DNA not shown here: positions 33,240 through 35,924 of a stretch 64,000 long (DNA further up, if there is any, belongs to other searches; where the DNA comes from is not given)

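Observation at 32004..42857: Five parallel beta-helix modules, most paired with a different lectin-like domain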

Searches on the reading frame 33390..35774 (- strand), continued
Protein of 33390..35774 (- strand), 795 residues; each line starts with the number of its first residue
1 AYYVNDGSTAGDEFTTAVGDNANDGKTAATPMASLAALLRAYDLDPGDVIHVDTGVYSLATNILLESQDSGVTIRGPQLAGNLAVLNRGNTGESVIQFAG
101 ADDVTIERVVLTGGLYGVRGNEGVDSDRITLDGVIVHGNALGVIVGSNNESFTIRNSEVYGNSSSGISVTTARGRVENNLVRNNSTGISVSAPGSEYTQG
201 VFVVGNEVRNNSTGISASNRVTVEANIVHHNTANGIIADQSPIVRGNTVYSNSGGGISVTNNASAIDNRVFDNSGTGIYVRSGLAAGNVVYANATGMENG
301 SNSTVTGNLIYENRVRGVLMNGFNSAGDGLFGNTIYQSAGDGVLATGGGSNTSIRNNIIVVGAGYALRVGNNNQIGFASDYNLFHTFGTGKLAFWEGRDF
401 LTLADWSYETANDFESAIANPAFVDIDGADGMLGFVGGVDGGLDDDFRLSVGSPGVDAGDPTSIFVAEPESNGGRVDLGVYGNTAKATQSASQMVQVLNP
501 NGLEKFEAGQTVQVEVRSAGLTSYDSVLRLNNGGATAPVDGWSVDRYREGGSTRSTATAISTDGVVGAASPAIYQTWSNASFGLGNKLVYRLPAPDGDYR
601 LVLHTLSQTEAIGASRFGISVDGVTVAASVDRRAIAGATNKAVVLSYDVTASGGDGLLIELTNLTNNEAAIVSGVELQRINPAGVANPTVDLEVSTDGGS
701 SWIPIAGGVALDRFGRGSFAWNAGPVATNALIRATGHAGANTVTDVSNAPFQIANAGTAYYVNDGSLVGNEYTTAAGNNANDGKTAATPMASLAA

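Call 57: fold_search(model_id=the predicted structure, library=pdb)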
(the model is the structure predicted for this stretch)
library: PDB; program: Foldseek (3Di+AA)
matches with E <= 10: 1123; with E <= 0.001: 82
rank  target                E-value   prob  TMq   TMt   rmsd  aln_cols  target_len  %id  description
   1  6fih_A                1.9e-07  1.00  0.18  0.36  10.1       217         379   16  Crystal structure of the ANX2 ectodomain from Arabidopsis thaliana (released 2018-07-11)
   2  7vyv_A                3.3e-07  1.00  0.17  0.19  23.2       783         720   10  Cryo-EM structure of Depo32, a Klebsiella phage depolymerase targets the K2 serotype K. pneumoniae (released 2023-08-30)
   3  5lw3                  6.0e-07  1.00  0.22  0.37  10.3       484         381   14  Azotobacter vinelandii Mannuronan C-5 epimerase AlgE6 A-module (released 2017-10-25)
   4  6a5c                  6.2e-07  1.00  0.18  0.36  11.4       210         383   18  Crystal structure of plant Receptor-like Kinase ANX2 (released 2019-06-26)
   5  5uj6_B                6.2e-07  1.00  0.15  0.14  13.2       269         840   15  Crystal Structure of Bacteroides Uniformis beta-glucuronidase (released 2017-06-28)
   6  6fig_B                7.1e-07  1.00  0.18  0.36  12.0       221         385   18  Crystal structure of the ANX1 ectodomain from Arabidopsis thaliana (released 2018-07-11)
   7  5uj6_A                7.1e-07  1.00  0.15  0.14  13.7       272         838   15  Crystal Structure of Bacteroides Uniformis beta-glucuronidase (released 2017-06-28)
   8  5y92_A                7.8e-07  1.00  0.18  0.36  11.3       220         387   20  Crystal structure of ANXUR2 extracellular domain from Arabidopsis thaliana (released 2018-02-28)
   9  6d8g_B                8.9e-07  1.00  0.16  0.15  16.0       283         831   15  D341A D367A calcium binding mutant of Bacteroides uniformis beta-glucuronidase 2 (released 2018-10-17)
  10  8ja4                  1.2e-06  1.00  0.29  0.46   9.3       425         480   16  Structure of the alginate epimerase/lyase (released 2024-05-08)
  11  5w6p_F                1.2e-06  1.00  0.16  0.18  23.3       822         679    9  Crystal structure of Bacteriophage CBA120 tailspike protein 2 enzymatically active domain (TSP2dN, orf211) (released 2018-10-24)
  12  6a5e_A                1.2e-06  1.00  0.18  0.35  10.4       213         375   16  Crystal structure of plant peptide RALF23 in complex with FER and LLG2 (released 2019-06-26)
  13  6fig_A                1.3e-06  1.00  0.18  0.36  11.9       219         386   18  Crystal structure of the ANX1 ectodomain from Arabidopsis thaliana (released 2018-07-11)
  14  5y96_B                1.3e-06  1.00  0.18  0.36  11.7       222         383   18  Crystal structure of ANXUR1 extracellular domain from Arabidopsis thaliana (released 2018-02-28)
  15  6d8g_A                1.3e-06  1.00  0.15  0.15  13.2       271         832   14  D341A D367A calcium binding mutant of Bacteroides uniformis beta-glucuronidase 2 (released 2018-10-17)
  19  2pyg_B                1.7e-06  1.00  0.29  0.56   8.2       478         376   15  Azotobacter vinelandii Mannuronan C-5 epimerase AlgE4 A-module (released 2008-05-27)
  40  9ikp_A                1.9e-05  1.00  0.16  0.63   3.8       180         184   17  Crystal structure of human malectin (released 2025-07-02)
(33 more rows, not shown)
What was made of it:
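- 34302..35771 (-): Module D: N-cap, ~15-coil beta-helix and cap (aa 5837-5869). Foldseek matches are AlgE4 (TM 0.56), AlgE6, 8ja4 and phage tailspikes (call 57).
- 33492..34301 (-): Ig-like domain 4, split (aa 5876-5915 and 6066-6145), with malectin 2 (aa 5916-6065, nt 33732-34181) nested in it. In the model it matches human malectin 9ikp (TM 0.63, rmsd 3.8) and the ANX/FERONIA ectodomains (call 57).
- On AlgE/AlgG mannuronan C5-epimerases: 2pyg_B TMt 0.56; 5lw3 E 6e-7 (call 57).
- Closest known: AlgE1-7 / AlgG mannuronan C5-epimerases. Same: They are the best structural matches for the beta-helix (2pyg TM 0.56, 5lw3; call 57).
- Closest known: Phage tailspike / capsule depolymerases. Same: They share the long right-handed beta-helix rod that engages polysaccharide (Foldseek E ~1e-6; call 57).
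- The best structural neighbours are enzymes: AlgE4 (TM 0.56), AlgE6, alginate epimerase/lyase 8ja4, tailspike depolymerases, GH136 (call 57). Plant malectin-like domains (FERONIA, ANX) bind peptides and proteins, and they are the top fold hits (call 57).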

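Call 67: search_solved_structures(query=A3, max_evalue=1, show_alignments=0)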
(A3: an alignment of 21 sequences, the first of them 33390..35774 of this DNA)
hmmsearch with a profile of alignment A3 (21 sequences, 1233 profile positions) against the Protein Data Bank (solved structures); distinct sequences matched with E-value up to 1: 24.
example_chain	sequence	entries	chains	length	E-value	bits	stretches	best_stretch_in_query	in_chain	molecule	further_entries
6a5e_A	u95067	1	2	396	2e-11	45.4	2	648-764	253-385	Receptor-like protein kinase FERONIA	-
8hsn_A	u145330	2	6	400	5.9e-11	43.9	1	118-341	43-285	Fructotransferase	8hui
4ozy_A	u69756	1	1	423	2.7e-09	38.4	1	1026-1165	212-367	Poly(beta-D-mannuronate) C5 epimerase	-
4ozz_A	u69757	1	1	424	2.7e-09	38.4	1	1027-1165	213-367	Poly(beta-D-mannuronate) C5 epimerase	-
4nk6_A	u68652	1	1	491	3.3e-09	38.1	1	1027-1165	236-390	Poly(beta-D-mannuronate) C5 epimerase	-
4nk8_A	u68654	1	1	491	3.7e-09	37.9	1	1027-1165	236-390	Poly(beta-D-mannuronate) C5 epimerase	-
2jwp_A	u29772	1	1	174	2e-08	35.5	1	648-720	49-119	Malectin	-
2k46_A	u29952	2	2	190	2.1e-08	35.4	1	648-720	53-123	MGC80075 protein | Malectin-A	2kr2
9ikp_A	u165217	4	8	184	3.4e-08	34.7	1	649-720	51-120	Malectin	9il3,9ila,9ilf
6s7t_I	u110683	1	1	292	8.1e-08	33.5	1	649-720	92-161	Malectin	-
2inu_A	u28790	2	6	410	5e-07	30.9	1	118-325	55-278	Inulin fructotransferase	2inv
9j4i_A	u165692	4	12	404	1.5e-06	29.3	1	206-340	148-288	DFA-III-forming inulin fructotransferase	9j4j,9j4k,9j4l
9hhu_A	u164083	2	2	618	8.4e-06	26.8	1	621-729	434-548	non-specific serine/threonine protein kinase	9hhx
5zl5_A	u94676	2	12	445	6.6e-05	23.8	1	203-339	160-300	DFA-IIIase C387A mutant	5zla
5zks_A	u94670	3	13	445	7.4e-05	23.7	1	202-339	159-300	DFA-IIIase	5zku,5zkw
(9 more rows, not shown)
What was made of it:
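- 33492..34301 (-): The profile hits malectin at 2e-8 and FERONIA at 2e-11 (call 67).
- On AlgE/AlgG mannuronan C5-epimerases: AlgG profile E 2.7e-9 (call 67).
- Closest known: AlgE1-7 / AlgG mannuronan C5-epimerases. Same: AlgG is hit at profile level (2.7e-9; call 67).
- Closest known: Malectin / CBM57 and plant malectin-like receptor ectodomains. Same: Malectin 2 matches human malectin (TM 0.63) and the ANX/FER ectodomains by fold and profile (calls 57, 67).
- The nearest solved beta-helix folds are all enzymes: AlgE4/AlgE6 epimerases, an alginate epimerase/lyase, phage depolymerase tailspikes, GH136 and GH91 (calls 57, 67). Profile hits reach GH91 inulin fructotransferase (5.9e-11) and AlgG (2.7e-9) (call 67).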

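Call 68: search_solved_structures(query=A3, max_evalue=1e-8, show_alignments=3)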
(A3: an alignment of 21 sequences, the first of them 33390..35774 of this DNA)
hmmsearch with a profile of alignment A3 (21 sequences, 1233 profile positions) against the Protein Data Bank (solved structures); distinct sequences matched with E-value up to 1e-8: 6.
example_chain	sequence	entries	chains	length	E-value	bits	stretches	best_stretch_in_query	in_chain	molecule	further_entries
6a5e_A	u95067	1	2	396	2e-11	45.4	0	648-764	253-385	Receptor-like protein kinase FERONIA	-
8hsn_A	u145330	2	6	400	5.9e-11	43.9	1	118-341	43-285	Fructotransferase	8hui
4ozy_A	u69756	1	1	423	2.7e-09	38.4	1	1026-1165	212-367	Poly(beta-D-mannuronate) C5 epimerase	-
4ozz_A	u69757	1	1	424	2.7e-09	38.4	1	1027-1165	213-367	Poly(beta-D-mannuronate) C5 epimerase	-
4nk6_A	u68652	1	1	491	3.3e-09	38.1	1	1027-1165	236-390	Poly(beta-D-mannuronate) C5 epimerase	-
4nk8_A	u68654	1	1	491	3.7e-09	37.9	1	1027-1165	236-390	Poly(beta-D-mannuronate) C5 epimerase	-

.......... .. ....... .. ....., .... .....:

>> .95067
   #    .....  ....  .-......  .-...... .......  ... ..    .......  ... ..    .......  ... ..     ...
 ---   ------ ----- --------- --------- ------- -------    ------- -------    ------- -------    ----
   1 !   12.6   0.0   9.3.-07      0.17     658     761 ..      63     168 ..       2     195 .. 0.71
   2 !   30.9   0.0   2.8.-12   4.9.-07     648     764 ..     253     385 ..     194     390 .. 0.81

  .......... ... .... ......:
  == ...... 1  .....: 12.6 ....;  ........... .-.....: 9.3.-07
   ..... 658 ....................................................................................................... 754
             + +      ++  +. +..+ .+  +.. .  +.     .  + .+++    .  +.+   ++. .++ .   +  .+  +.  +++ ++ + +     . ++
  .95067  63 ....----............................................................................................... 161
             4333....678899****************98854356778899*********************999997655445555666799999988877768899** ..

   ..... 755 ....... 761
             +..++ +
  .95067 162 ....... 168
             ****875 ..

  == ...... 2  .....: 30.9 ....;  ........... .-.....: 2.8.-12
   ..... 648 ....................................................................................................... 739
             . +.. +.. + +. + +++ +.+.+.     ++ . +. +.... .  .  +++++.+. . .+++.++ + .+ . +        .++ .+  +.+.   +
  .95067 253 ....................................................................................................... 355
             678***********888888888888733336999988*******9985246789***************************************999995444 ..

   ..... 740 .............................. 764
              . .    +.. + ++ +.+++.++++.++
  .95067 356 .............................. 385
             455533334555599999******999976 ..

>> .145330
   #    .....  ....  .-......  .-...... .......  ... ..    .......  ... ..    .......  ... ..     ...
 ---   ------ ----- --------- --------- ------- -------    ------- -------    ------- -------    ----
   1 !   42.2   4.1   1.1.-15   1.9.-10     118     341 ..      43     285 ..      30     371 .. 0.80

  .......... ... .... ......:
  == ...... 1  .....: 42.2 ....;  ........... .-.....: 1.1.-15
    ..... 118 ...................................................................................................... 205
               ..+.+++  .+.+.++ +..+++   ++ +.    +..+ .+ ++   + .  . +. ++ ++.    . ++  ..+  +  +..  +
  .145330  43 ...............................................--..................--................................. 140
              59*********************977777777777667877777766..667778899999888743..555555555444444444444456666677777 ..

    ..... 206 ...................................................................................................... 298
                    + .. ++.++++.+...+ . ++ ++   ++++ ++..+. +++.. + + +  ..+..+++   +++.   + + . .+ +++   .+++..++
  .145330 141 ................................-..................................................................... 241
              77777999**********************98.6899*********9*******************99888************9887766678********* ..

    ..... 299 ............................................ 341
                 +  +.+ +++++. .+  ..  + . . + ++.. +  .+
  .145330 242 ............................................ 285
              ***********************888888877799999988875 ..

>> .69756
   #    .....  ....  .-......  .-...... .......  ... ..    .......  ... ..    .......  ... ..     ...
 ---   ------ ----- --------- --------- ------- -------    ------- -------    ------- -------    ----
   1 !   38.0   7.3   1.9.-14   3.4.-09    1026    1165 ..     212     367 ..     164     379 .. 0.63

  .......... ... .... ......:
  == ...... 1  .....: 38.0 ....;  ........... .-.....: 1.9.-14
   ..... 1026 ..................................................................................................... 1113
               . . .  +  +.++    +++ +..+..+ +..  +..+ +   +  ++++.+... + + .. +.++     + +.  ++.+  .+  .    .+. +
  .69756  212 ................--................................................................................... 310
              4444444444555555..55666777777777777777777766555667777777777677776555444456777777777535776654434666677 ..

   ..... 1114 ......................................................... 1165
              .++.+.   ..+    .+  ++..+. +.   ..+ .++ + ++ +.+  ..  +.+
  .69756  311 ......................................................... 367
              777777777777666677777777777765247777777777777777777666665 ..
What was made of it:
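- On AlgE/AlgG mannuronan C5-epimerases: AlgG 'GIDPHD' aligns to family 'GISae' (call 68).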

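Call 80: list_cluster_members(proteins=[P0005, P0006, P0023, P0026, P0088, P0033])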
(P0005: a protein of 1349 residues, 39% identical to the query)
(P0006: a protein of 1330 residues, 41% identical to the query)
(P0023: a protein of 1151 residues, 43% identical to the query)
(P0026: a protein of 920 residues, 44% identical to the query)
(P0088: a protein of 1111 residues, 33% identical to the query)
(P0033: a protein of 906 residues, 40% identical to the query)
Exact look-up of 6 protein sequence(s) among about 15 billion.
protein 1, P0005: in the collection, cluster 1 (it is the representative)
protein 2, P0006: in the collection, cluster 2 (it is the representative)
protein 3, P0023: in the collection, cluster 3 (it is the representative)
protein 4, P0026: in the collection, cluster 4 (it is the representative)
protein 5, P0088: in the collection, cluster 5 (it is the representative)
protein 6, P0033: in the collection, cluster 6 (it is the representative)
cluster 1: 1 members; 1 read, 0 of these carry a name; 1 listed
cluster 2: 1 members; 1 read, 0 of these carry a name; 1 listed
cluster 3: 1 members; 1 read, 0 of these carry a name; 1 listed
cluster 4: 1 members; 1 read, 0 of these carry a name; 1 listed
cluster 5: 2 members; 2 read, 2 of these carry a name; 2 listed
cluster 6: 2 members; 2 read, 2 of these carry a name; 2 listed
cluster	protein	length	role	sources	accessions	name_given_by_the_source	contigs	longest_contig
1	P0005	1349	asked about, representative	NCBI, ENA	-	-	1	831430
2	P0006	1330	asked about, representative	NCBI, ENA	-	-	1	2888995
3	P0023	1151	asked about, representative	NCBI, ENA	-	-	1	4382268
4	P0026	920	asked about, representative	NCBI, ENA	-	-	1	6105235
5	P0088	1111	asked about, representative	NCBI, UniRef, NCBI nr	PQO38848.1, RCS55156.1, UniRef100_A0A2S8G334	hypothetical protein C5Y96_02970 [Blastopirellula marina] | Probable pectate lyase C n=1 Tax=Blastopirellula marina TaxID=124 RepID=A0A2S8G334_9BACT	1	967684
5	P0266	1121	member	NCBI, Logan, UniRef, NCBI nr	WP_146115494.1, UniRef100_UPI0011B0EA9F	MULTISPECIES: right-handed parallel beta-helix repeat-containing protein [Pirellulaceae] | right-handed parallel beta-helix repeat-containing protein n=1 Tax=Pirellulaceae ...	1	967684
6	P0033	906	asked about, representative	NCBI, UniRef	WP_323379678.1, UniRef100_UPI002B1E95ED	right-handed parallel beta-helix repeat-containing protein, partial [Stieleria sedimenti] | right-handed parallel beta-helix repeat-containing protein n=1 Tax=Stieleria sedimenti ...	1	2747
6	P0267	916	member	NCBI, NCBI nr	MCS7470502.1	right-handed parallel beta-helix repeat-containing protein, partial [Stieleria sp. ... | right-handed parallel beta-helix repeat-containing protein [Stieleria sedimenti]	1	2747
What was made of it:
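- Tried and rejected: Cluster names added nothing beyond 'right-handed parallel beta-helix repeat-containing protein' and an automatic 'probable pectate lyase C' (call 80).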

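Call 81: find_encoding_contigs(protein=P0011, flank=8000, max_places=2)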
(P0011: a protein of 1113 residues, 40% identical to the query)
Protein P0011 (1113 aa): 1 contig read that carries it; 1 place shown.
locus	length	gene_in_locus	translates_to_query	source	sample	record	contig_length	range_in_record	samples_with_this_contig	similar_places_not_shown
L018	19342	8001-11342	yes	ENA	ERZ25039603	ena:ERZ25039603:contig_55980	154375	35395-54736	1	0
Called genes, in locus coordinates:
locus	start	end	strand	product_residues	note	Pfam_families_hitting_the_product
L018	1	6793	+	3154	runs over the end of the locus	PF00353:HemolysinCabind, PF05048:NosD, PF13229:Beta_helix, PF05048:NosD, PF13229:Beta_helix, PF13229:Beta_helix, PF10342:Kre9_KNH, PF05048:NosD, +2 more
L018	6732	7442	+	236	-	PF13229:Beta_helix, PF05048:NosD (weak)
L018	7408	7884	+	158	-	-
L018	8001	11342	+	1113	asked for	PF11721:Malectin (weak), PF00404:Dockerin_1 (faint), PF05048:NosD, PF13229:Beta_helix, PF05048:NosD, PF13229:Beta_helix (weak), PF11721:Malectin (weak)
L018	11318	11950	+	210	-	PF05048:NosD, PF13229:Beta_helix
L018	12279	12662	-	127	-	-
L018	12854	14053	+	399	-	-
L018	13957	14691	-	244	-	-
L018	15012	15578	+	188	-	-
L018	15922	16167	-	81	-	-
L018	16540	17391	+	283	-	-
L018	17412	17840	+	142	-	PF02082:Rrf2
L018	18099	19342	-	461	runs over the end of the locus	PF03144:GTP_EFTU_D2, PF22594:GTP-eEF1A_C, PF01583:APS_kinase, PF13238:AAA_18 (weak), PF13671:AAA_33 (weak)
